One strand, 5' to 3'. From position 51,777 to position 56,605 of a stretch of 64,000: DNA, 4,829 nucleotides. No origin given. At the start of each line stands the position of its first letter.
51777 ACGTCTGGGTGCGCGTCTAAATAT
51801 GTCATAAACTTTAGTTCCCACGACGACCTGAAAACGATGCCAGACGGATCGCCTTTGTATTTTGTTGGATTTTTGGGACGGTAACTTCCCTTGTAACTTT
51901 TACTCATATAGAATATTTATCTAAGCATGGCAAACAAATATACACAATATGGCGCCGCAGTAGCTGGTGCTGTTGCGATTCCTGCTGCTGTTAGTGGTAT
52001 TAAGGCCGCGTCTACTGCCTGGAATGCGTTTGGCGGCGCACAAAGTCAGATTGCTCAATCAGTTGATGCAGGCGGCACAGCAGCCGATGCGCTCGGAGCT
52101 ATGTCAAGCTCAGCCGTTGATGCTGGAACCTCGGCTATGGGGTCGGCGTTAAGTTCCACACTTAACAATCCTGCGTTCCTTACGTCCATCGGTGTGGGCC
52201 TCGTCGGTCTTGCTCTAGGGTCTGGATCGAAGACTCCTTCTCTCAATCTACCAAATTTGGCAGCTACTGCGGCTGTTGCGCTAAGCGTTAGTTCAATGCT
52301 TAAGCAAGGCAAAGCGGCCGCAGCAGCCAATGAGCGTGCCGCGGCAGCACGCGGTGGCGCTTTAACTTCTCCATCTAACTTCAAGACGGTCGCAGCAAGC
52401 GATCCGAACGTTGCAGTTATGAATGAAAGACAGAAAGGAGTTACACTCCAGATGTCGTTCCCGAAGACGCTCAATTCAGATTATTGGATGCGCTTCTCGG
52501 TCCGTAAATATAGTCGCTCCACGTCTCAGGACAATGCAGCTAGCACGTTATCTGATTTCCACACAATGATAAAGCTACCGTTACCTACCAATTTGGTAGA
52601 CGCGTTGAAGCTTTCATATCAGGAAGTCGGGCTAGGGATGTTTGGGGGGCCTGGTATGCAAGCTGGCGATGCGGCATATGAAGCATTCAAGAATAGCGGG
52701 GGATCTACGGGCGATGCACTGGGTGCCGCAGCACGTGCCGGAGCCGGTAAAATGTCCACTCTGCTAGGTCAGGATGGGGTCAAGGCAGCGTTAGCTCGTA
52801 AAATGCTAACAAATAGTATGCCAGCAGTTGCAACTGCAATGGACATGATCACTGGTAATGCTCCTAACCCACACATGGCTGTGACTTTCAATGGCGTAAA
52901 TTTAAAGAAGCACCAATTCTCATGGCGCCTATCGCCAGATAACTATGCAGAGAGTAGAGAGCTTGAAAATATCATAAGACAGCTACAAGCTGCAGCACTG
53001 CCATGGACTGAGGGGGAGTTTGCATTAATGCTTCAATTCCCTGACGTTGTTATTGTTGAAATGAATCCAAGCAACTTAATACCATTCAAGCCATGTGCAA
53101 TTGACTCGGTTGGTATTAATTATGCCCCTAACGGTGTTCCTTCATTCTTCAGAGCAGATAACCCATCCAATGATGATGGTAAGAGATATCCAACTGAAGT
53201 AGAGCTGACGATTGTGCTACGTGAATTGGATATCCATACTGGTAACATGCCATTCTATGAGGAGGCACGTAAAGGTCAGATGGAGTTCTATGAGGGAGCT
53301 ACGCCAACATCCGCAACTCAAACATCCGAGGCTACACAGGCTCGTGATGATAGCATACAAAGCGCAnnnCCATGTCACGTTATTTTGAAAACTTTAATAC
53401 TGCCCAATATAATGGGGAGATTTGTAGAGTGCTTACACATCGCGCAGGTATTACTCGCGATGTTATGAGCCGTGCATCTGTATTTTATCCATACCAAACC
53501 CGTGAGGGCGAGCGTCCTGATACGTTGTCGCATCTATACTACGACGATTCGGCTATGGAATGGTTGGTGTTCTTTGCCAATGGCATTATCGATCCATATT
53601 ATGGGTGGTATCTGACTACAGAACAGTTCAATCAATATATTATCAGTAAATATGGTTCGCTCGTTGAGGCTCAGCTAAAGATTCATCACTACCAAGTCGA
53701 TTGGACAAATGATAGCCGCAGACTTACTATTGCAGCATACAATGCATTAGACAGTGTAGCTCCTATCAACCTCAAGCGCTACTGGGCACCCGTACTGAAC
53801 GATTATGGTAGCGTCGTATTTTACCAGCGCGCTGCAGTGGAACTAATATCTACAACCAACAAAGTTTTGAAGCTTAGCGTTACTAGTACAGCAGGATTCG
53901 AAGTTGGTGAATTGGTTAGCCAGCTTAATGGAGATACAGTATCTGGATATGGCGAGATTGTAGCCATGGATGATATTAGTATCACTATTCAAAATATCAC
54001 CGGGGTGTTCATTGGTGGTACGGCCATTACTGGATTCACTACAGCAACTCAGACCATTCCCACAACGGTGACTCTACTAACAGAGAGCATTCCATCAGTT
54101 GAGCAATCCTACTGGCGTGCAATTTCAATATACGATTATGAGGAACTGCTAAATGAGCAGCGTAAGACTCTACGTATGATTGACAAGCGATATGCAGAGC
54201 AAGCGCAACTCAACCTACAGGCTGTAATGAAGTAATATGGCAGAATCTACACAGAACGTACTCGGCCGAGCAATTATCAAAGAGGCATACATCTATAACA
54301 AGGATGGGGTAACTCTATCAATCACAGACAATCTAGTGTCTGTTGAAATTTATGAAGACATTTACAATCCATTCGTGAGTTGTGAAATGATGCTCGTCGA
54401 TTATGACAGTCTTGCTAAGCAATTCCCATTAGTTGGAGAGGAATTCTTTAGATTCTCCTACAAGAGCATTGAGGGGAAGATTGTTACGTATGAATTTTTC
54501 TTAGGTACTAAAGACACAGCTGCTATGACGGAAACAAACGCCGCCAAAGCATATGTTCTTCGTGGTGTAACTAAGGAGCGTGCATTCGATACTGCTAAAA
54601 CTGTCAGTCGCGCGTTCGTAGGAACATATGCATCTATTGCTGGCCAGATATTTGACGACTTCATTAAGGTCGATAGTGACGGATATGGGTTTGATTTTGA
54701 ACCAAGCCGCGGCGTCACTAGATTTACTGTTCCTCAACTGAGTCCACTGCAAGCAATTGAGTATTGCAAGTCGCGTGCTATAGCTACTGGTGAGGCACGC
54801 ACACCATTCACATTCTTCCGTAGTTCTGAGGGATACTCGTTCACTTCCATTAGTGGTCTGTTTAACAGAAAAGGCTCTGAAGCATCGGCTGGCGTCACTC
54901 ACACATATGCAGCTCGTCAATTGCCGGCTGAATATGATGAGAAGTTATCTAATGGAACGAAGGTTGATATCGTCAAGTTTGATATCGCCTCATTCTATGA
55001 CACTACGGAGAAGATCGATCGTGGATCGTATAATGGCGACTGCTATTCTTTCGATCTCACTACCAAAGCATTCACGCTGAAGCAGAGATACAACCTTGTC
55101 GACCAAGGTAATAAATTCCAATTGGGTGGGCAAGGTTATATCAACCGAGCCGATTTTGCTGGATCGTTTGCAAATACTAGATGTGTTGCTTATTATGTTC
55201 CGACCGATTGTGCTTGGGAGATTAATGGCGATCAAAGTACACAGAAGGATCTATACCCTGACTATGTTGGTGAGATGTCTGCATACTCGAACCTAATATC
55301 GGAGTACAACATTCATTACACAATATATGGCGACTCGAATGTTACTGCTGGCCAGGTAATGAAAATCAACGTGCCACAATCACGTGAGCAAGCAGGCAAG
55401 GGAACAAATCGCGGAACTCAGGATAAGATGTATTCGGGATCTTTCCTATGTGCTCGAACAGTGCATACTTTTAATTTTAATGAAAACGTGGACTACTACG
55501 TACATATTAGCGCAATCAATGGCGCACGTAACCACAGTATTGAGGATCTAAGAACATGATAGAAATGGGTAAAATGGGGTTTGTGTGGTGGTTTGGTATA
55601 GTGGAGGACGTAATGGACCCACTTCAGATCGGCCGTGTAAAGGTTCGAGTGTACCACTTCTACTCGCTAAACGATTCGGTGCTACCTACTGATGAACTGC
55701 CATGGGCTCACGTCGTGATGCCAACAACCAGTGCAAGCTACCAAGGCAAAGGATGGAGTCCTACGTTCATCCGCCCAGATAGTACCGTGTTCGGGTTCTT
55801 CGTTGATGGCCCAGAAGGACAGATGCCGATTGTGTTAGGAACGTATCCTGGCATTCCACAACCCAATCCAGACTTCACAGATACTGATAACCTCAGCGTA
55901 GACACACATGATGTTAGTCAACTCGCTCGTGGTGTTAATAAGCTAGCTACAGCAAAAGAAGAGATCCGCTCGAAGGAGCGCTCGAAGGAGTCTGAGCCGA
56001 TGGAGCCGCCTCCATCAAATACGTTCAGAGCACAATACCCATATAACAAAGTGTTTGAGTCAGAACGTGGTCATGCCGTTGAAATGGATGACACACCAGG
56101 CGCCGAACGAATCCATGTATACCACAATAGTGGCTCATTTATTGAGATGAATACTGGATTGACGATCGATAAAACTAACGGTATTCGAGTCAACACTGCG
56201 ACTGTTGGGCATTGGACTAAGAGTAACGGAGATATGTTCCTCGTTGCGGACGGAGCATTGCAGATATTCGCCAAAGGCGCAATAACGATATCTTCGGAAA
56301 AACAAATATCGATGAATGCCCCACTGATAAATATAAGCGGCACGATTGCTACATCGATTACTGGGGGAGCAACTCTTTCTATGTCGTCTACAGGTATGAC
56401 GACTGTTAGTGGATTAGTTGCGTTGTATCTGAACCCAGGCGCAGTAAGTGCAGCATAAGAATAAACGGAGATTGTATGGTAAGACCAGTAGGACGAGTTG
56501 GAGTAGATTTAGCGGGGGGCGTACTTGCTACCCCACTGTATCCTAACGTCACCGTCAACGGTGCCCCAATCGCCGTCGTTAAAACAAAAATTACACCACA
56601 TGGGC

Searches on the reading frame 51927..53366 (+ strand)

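Call 16: search_protein_families(library=phrogs, proteins=[window:51927-53366:+], max_evalue=0.00001)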
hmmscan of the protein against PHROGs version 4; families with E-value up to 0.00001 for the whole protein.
window:51927-53366:+ (480 aa): 1 family
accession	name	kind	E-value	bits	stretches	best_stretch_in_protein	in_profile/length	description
phrog_230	-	tail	1.9e-33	117.5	1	174-448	289-588/628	baseplate tail tube cap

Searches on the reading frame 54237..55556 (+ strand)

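Call 16: search_protein_families(library=phrogs, proteins=[window:54237-55556:+], max_evalue=0.00001)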
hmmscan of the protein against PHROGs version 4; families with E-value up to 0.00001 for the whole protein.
window:54237-55556:+ (440 aa): 1 family
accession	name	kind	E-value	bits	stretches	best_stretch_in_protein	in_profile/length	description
phrog_350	-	tail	1e-51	177.3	1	14-421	15-418/436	tail protein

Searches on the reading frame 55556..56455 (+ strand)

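Call 16: search_protein_families(library=phrogs, proteins=[window:55556-56455:+], max_evalue=0.00001)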
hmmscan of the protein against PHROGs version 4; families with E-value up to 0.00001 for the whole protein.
window:55556-56455:+ (300 aa): 7 families
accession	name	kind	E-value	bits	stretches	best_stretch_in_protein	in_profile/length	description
phrog_430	-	tail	3.5e-62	212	2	1-126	10-141/868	baseplate hub subunit and tail lysozyme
phrog_694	-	tail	6.4e-34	118.4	1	4-156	16-170/851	baseplate hub and tail lysozyme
phrog_1922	-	tail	2.9e-22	80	1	4-108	12-123/932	baseplate hub subunit and tail lysozyme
phrog_27932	-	tail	1.1e-11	44.7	1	153-256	524-620/855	baseplate hub subunit and tail lysozyme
phrog_33098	-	tail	1.2e-10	41.9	1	26-96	49-120/641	baseplate hub and tail lysozyme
phrog_37871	-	tail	1.1e-06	29.7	0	12-52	5-44/257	baseplate protein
phrog_181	-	lysis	2e-06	28.1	1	142-199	558-616/769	endolysin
